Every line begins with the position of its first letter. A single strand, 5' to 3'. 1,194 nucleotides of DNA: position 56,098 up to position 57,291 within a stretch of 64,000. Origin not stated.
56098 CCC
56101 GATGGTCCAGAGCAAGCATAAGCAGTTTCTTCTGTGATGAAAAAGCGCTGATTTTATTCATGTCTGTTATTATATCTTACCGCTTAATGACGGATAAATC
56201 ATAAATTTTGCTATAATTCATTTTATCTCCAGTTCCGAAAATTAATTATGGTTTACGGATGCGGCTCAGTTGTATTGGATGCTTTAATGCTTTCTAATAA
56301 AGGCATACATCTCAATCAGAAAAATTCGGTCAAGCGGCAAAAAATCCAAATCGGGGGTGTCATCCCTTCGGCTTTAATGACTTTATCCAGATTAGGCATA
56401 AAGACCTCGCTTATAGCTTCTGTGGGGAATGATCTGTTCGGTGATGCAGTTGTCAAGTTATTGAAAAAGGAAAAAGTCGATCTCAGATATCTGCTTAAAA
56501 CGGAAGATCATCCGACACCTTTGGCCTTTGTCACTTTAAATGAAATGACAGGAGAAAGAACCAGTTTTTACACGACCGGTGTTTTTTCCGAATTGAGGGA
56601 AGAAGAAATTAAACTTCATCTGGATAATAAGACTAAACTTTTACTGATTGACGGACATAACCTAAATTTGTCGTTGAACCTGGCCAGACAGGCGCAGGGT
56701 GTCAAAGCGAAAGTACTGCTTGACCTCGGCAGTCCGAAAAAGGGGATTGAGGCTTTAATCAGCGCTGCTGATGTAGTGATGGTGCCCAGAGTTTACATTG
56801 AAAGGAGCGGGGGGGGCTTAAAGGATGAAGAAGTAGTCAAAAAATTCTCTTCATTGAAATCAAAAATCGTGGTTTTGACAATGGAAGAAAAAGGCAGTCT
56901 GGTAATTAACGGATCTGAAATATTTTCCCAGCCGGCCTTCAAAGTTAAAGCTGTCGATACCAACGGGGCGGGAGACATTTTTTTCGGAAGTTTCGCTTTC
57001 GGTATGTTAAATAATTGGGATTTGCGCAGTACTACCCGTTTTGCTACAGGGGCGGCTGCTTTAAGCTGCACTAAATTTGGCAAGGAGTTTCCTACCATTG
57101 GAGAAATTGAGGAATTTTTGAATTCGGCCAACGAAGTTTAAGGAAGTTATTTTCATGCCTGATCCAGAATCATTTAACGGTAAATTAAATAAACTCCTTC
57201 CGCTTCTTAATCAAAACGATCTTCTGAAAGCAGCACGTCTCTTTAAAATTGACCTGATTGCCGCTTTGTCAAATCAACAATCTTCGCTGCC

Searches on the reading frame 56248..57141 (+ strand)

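Call 6: search_protein_families(library=pfam, proteins=[window:56248-57141:+], max_evalue=1)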
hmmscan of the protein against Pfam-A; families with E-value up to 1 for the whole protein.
window:56248-57141:+ (297 aa): 1 family
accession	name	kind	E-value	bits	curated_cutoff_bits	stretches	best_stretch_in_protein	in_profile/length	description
PF00294.29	PfkB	-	2.3e-37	129.4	25.8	1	23-280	23-296/302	pfkB family carbohydrate kinase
